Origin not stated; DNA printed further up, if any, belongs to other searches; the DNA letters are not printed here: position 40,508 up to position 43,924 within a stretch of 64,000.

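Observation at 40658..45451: Translationally coupled operon: Tat-exported GH3 hydrolase, DUF218 protein, and NRPS-like A-T-TE protein with extra C-terminal domain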

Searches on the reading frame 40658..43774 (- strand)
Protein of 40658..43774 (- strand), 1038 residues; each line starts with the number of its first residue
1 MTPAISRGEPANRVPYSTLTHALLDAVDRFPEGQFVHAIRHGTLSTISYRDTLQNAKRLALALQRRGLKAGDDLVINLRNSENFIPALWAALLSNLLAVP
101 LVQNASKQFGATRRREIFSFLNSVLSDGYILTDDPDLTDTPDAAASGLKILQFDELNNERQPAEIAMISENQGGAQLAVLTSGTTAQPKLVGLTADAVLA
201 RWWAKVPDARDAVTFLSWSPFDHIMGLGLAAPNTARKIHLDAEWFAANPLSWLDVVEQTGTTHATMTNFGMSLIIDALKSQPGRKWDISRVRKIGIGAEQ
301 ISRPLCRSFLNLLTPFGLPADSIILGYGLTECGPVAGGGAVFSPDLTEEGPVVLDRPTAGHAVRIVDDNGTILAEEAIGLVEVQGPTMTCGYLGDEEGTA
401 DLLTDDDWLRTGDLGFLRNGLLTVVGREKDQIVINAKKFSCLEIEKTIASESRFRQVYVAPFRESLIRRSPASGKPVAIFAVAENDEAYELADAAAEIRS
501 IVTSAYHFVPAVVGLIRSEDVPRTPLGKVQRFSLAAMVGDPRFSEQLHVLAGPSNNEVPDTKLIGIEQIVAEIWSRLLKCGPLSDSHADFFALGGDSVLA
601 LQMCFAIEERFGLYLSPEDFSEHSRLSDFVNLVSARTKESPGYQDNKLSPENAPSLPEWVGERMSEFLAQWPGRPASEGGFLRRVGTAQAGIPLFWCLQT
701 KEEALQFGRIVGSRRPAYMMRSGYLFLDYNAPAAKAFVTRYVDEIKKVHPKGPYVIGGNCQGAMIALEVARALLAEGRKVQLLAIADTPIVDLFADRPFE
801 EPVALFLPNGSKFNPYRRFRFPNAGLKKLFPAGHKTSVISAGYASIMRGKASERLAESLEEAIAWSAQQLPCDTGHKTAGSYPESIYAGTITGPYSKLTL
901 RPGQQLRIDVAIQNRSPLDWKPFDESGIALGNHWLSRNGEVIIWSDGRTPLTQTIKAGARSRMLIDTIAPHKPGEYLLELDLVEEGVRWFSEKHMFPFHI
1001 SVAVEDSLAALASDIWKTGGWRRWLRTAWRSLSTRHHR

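Call 7: search_protein_families(library=pfam, proteins=[window:40658-43774:-], max_evalue=0.01)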
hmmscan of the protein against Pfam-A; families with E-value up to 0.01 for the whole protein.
window:40658-43774:- (1038 aa): 3 families
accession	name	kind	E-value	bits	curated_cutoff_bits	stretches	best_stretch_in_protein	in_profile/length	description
PF00501.34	AMP-binding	-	9.3e-34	117.3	29.9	1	28-393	6-384/384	AMP-binding enzyme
PF00550.31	PP-binding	-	5.1e-13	49.5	20.8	1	569-633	2-67/67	Phosphopantetheine attachment site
PF00975.26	Thioesterase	-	8.8e-11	42.9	26.4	1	734-789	48-103/226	Thioesterase domain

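Call 8: search_protein_families(library=ncbifam, proteins=[window:40658-43774:-], max_evalue=0.01)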
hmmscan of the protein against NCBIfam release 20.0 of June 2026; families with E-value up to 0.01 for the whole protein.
window:40658-43774:- (1038 aa): 97 families (the best 25 are shown)
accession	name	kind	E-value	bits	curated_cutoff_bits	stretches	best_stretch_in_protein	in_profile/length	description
NF006624.1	PRK09192.1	subfamily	7.5e-52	176.4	600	2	356-533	384-555/567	fatty acyl-AMP ligase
NF005850.0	PRK07768.1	subfamily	1e-48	166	572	1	19-538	4-543/545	long-chain-fatty-acid--CoA ligase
NF004282.0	PRK05691.1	subfamily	1.2e-47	160.9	4090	1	40-640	34-660/4334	non-ribosomal peptide synthase/polyketide synthase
NF004837.0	PRK06187.1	subfamily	2.7e-38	131.5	476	2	140-538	138-522/531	long-chain-fatty-acid--CoA ligase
NF004510.0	PRK05851.1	equivalog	1.6e-36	125.6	621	1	143-534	124-516/525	long-chain-fatty acid--ACP ligase MbtM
NF052580.1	Str24CoAsynCasG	equivalog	4.1e-29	101.3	750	1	46-533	65-545/548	steroid-24-oyl-CoA synthetase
NF004511.1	PRK05852.1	equivalog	2.1e-28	99.2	650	2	323-536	302-502/505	FadD7 family fatty acid--CoA ligase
TIGR01733.1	AA-adenyl-dom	subfamily_domain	1.1e-26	93.6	317.4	1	48-459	1-409/409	amino acid adenylation domain-containing protein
NF004114.0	PRK05605.1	equivalog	3.3e-26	91.8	766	2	151-534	196-565/575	long-chain-fatty-acid--CoA ligase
NF040633.1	FadD32_Coryne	exception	6.9e-26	90.7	875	2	362-531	421-605/614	FadD32-like long-chain-fatty-acid--AMP ligase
NF004509.1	PRK05850.1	subfamily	2e-25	89.1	775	1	41-534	32-564/578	fatty-acid--AMP ligase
NF005801.1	PRK07656.1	equivalog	5.8e-24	84.6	657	1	21-463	5-438/500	FadD3 family acyl-CoA ligase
NF005857.1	PRK07786.1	exception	4.9e-23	81.4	733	1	45-534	33-508/513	fatty-acid--CoA ligase FadD5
NF006182.0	PRK08316.1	subfamily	1.4e-22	79.9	663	1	16-529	10-508/523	fatty acyl-CoA synthetase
NF009124.0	PRK12476.1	subfamily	2.9e-22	78.6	922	2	401-532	470-598/612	fatty acyl-AMP ligase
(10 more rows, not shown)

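Call 12: find_homologous_proteins(query=window:40658-43774:-)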
Query window:40658-43774:- (1038 aa): 2761 proteins with E <= 0.001 among 8000 candidates; the best 120 are listed.
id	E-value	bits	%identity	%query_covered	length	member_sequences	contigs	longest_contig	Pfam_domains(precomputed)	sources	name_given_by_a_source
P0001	0.0e+0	2377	100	100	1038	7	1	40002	PF00550.32,PF00501.35,PF00975.27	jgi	-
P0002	0.0e+0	1766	75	100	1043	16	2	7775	PF00550.32,PF00501.35,PF00975.27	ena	-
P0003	0.0e+0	1124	52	97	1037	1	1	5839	PF00550.32,PF00501.35,PF00975.27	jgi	jgi:acyl-CoA synthetase (AMP-forming)/AMP-acid ligase II/acyl carrier protein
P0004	0.0e+0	1094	50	97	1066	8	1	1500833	PF00550.32,PF00501.35,PF00975.27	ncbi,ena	-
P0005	0.0e+0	1079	50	97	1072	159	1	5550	PF00550.32,PF00501.35,PF00975.27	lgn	-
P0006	0.0e+0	1077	51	97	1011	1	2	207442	PF00550.32,PF00501.35,PF00975.27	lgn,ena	-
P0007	0.0e+0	1066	49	97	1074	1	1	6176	PF00550.32,PF00501.35,PF00975.27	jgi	jgi:acyl-CoA synthetase (AMP-forming)/AMP-acid ligase II/acyl carrier protein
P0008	0.0e+0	1054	49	98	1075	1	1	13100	PF00550.32,PF00501.35,PF00975.27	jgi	jgi:acyl-CoA synthetase (AMP-forming)/AMP-acid ligase II/acyl carrier protein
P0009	6.5e-290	983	46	97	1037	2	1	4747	PF00550.32,PF00501.35,PF00975.27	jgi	jgi:acyl-CoA synthetase (AMP-forming)/AMP-acid ligase II/thioesterase domain-containing protein/acyl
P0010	1.4e-285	968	46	97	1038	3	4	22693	PF00550.32,PF00501.35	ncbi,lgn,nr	ncbi:MAG: hypothetical protein EKK31_32740 [Hyphomicrobiales bacterium]|nr:MAG: hypothetical protein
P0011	4.8e-282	957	52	81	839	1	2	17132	PF00550.32,PF00501.35,PF00975.27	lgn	-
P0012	1.3e-276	939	44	97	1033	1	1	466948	PF00550.32,PF00501.35,PF00975.27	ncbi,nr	ncbi:MAG: AMP-binding protein [Rhizobiaceae bacterium]|nr:AMP-binding protein [Rhizobiaceae bacteriu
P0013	9.7e-276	936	45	97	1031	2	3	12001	PF00550.32,PF00501.35,PF00975.27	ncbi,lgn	-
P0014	1.1e-275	936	46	98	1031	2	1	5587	PF00550.32,PF00501.35,PF00975.27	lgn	-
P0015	1.1e-273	929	45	97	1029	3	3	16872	PF00550.32,PF00501.35,PF00975.27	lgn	-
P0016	1.4e-272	925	46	95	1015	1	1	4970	PF00550.32,PF00501.35,PF00975.27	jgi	jgi:acyl-CoA synthetase (AMP-forming)/AMP-acid ligase II/acyl carrier protein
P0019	1.6e-268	912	48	84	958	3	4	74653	PF00550.32,PF00501.35,PF00975.27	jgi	jgi:acyl-CoA synthetase (AMP-forming)/AMP-acid ligase II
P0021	6.5e-267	907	45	97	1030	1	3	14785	PF00550.32,PF00501.35,PF00975.27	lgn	-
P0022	3.6e-265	901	49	83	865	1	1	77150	PF00550.32,PF00501.35,PF00975.27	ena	-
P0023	1.5e-264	899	43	97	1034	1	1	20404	PF00550.32,PF00501.35,PF00975.27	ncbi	-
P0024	3.8e-258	878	44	98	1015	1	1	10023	PF00550.32,PF00501.35,PF00975.27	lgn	-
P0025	7.1e-258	877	44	97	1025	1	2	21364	PF00550.32,PF00501.35,PF00975.27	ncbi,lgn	ncbi:MAG: AMP-binding protein [Flavobacteriaceae bacterium]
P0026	1.6e-249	849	48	80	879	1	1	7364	PF00550.32,PF00501.35,PF00975.27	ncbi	ncbi:MAG: AMP-binding protein, partial [Rhizobiaceae bacterium]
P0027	4.8e-249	847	45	95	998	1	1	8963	PF00550.32,PF00501.35,PF00975.27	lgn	-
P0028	1.0e-248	846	41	99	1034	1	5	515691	PF00550.32,PF00501.35,PF00975.27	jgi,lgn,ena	-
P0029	5.3e-240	818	43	96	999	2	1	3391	PF00550.32,PF00501.35,PF00975.27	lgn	-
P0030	8.6e-233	794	41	96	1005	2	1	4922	PF00550.32,PF00501.35,PF00975.27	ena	-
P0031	9.5e-233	793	42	97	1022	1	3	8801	PF00550.32,PF00501.35,PF00975.27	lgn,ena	-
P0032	7.3e-220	751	48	68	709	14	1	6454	PF00550.32,PF00501.35,PF00975.27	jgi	jgi:AMP-binding enzyme/Phosphopantetheine attachment site/Thioesterase domain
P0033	4.5e-213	728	46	76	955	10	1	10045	PF00550.32,PF00501.35,PF00975.27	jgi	jgi:acyl-CoA synthetase (AMP-forming)/AMP-acid ligase II/acyl carrier protein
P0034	1.5e-210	720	40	97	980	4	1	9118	PF00550.32,PF00501.35,PF00975.27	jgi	jgi:acyl-CoA synthetase (AMP-forming)/AMP-acid ligase II/acyl carrier protein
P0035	5.1e-210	718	38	97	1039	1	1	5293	PF00550.32,PF00501.35,PF00975.27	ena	-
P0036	5.6e-210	718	40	99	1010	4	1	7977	PF00550.32,PF00501.35,PF00975.27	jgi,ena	-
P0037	2.4e-209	716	39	97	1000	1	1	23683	PF00550.32,PF00501.35,PF00975.27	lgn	-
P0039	2.1e-207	710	41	94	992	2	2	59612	PF00550.32,PF00501.35,PF00975.27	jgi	jgi:acyl-CoA synthetase (AMP-forming)/AMP-acid ligase II/acyl carrier protein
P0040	3.4e-203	696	39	95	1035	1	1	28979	PF00550.32,PF00501.35,PF00975.27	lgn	-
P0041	8.2e-202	691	39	96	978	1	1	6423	PF00550.32,PF00501.35,PF00975.27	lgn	-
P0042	9.1e-202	691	39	95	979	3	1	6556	PF00550.32,PF00501.35,PF00975.27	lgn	-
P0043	1.7e-201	690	39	94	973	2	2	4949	PF00550.32,PF00501.35,PF00975.27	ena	-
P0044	4.0e-201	689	44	76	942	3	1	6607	PF00550.32,PF00501.35,PF00975.27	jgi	jgi:acyl-CoA synthetase (AMP-forming)/AMP-acid ligase II/acyl carrier protein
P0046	2.2e-196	673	38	97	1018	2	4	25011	PF00550.32,PF00501.35,PF00975.27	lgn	-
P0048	3.3e-156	540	34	92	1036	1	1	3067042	PF00550.32,PF00501.35,PF00975.27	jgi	jgi:acyl-CoA synthetase (AMP-forming)/AMP-acid ligase II/acyl carrier protein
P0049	4.2e-146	507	36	81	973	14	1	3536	PF00550.32,PF22895.3,PF00501.35,PF00975.27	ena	-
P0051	3.0e-135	471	36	75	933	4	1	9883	PF00550.32,PF00501.35,PF00975.27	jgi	jgi:acyl-CoA synthetase (AMP-forming)/AMP-acid ligase II/thioesterase domain-containing protein/acyl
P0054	8.4e-134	466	35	75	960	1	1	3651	PF00550.32,PF00501.35,PF00975.27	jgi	jgi:acyl-CoA synthetase (AMP-forming)/AMP-acid ligase II/thioesterase domain-containing protein/acyl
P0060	2.1e-115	405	39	61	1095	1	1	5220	PF14559.13,PF13431.13,PF00550.32,PF00515.35,PF00501.35,PF13432.13,PF00975.27,PF13428.13,PF13181.13,PF07719.24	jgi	jgi:acyl-CoA synthetase (AMP-forming)/AMP-acid ligase II/thioesterase domain-containing protein/acyl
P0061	2.3e-115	405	36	60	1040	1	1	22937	PF14559.13,PF13431.13,PF00550.32,PF12697.14,PF00515.35,PF00501.35,PF00975.27,PF13428.13,PF13181.13,PF07719.24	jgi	-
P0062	3.0e-114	401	34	76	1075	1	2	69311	PF14559.13,PF00550.32,PF00515.35,PF00501.35,PF00975.27,PF13181.13,PF07719.24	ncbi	-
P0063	3.8e-111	391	33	74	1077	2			PF14559.13,PF00550.32,PF00515.35,PF00501.35,PF13432.13,PF00975.27,PF13428.13,PF07719.24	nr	nr:AMP-binding protein [Allochromatium palmeri]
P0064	5.1e-111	391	35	76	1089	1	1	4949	PF14559.13,PF00550.32,PF00501.35,PF13432.13,PF00975.27,PF13428.13,PF07719.24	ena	-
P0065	1.2e-110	389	31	85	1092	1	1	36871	PF14559.13,PF00550.32,PF00515.35,PF13424.13,PF00501.35,PF13432.13,PF00975.27,PF13428.13,PF07719.24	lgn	-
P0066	1.4e-110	389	38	59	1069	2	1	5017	PF00550.32,PF00501.35,PF13193.13,PF00975.27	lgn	-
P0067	1.1e-109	386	31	91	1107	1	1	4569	PF14559.13,PF00550.32,PF00501.35,PF00975.27,PF07719.24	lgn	-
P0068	4.7e-109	384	33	83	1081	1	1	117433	PF14559.13,PF13431.13,PF00550.32,PF00515.35,PF13424.13,PF00501.35,PF00975.27,PF13181.13,PF07719.24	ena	-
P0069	2.1e-108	382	36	64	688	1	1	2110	PF00550.32,PF00501.35,PF00975.27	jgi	jgi:acyl carrier protein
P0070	2.9e-99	352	32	81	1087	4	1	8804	PF00550.32,PF00515.35,PF00501.35,PF00975.27,PF13428.13,PF07719.24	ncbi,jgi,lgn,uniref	ncbi:AMP-binding protein [Aestuariivirga sp.]|jgi:acyl-CoA synthetase (AMP-forming)/AMP-acid ligase 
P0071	1.4e-97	346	31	81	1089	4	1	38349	PF00550.32,PF00501.35,PF00975.27,PF07719.24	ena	-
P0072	1.6e-66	243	31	50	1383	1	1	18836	PF08659.17,PF21394.4,PF00550.32,PF13561.13,PF00501.35,PF00975.27,PF00106.32,PF23024.2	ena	-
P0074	1.3e-57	214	30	72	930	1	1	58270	PF00550.32,PF00501.35,PF00975.27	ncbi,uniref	ncbi:AMP-binding protein [Streptomyces chartreusis]|uniref:AMP-binding protein n=1 Tax=Streptomyces 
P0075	2.0e-54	203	29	72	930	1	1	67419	PF00550.32,PF00501.35,PF00975.27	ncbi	ncbi:AMP-binding protein [Streptomyces chartreusis]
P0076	4.4e-54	202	28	74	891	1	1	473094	PF00550.32,PF00501.35,PF00975.27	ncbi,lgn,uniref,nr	ncbi:AMP-binding protein [Lentzea albida]|uniref:Acyl-CoA synthetase (AMP-forming)/AMP-acid ligase I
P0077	2.9e-53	199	30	72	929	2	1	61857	PF00550.32,PF00501.35,PF00975.27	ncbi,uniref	ncbi:AMP-binding protein [Streptomyces sp. NPDC008222]|uniref:AMP-binding protein n=1 Tax=Streptomyc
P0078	4.3e-53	199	29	72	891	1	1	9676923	PF00550.32,PF12697.14,PF00501.35,PF00975.27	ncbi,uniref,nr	ncbi:non-ribosomal peptide synthetase [Lentzea sp. HUAS12]|uniref:AMP-binding protein n=1 Tax=Lentze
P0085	3.1e-27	113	25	59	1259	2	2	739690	PF00550.32,PF00501.35,PF13193.13,PF00561.27,PF00975.27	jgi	-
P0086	3.0e-26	110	27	44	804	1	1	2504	PF00550.32,PF00501.35,PF13193.13,PF00975.27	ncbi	ncbi:MAG TPA: AMP-binding protein, partial [Longimicrobium sp.]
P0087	4.3e-26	109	26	59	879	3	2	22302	PF00550.32,PF00501.35,PF13193.13,PF00975.27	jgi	jgi:oxalate---CoA ligase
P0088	1.3e-25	108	25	72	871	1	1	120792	PF00550.32,PF00501.35,PF13193.13,PF00975.27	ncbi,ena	-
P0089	1.9e-25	107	25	76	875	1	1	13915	PF00550.32,PF00501.35,PF13193.13,PF00975.27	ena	-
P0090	2.1e-25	107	26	59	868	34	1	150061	PF00550.32,PF00501.35,PF13193.13,PF00975.27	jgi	jgi:acyl-CoA synthetase (AMP-forming)/AMP-acid ligase II/thioesterase domain-containing protein/acyl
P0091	2.3e-24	104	25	72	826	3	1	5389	PF00550.32,PF00501.35,PF13193.13,PF00975.27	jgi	jgi:acyl-CoA synthetase (AMP-forming)/AMP-acid ligase II/thioesterase domain-containing protein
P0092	4.2e-24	103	28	43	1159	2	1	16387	PF13847.13,PF13489.13,PF13649.13,PF00550.32,PF00501.35,PF13193.13,PF00975.27,PF08241.19,PF08242.19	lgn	-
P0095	5.4e-23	99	26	59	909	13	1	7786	PF00550.32,PF00501.35,PF13193.13,PF00975.27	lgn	-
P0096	1.1e-22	98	25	63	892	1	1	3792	PF00550.32,PF00501.35,PF13193.13,PF00975.27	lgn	-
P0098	2.1e-21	94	25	69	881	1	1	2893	PF00550.32,PF00501.35,PF13193.13,PF00561.27,PF00975.27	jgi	jgi:acyl-CoA synthetase (AMP-forming)/AMP-acid ligase II/thioesterase domain-containing protein/acyl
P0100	5.2e-21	93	26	59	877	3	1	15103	PF00550.32,PF00501.35,PF13193.13,PF00975.27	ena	-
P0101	5.3e-21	92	28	17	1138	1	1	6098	PF13469.13,PF00550.32,PF00501.35,PF13193.13,PF00975.27,PF00685.34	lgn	-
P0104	1.2e-20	91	24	60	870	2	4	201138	PF00550.32,PF00501.35,PF13193.13,PF00975.27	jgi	-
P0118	1.3e-18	85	25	56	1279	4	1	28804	PF00550.32,PF00501.35,PF13193.13,PF00975.27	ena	-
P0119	2.1e-18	84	26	60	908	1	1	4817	PF00550.32,PF00501.35,PF13193.13,PF00975.27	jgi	jgi:amino acid adenylation domain-containing protein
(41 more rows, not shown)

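Call 14: find_related_loci(query=window:40658-43774:-, collection=genome_contigs, flank=8000)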
Query window:40658-43774:- (1038 aa) in genome_contigs; peptide patterns used: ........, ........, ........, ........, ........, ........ (x = any residue, [..] = any of these).
28 stretches matched a pattern; 1 encode a relative of the query (tblastn E <= 1e-3); 1 distinct loci.
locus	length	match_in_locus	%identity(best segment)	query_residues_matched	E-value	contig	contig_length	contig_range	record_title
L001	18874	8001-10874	40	3-993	0e+0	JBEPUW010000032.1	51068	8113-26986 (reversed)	MAG: Caulobacteraceae bacterium isolate 22E.metabat2_refined.029 NODE_557_length_51068_cov_32.921687, whole genome shotg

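Call 15: find_encoding_contigs(protein=P0001, flank=10000, max_places=3)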
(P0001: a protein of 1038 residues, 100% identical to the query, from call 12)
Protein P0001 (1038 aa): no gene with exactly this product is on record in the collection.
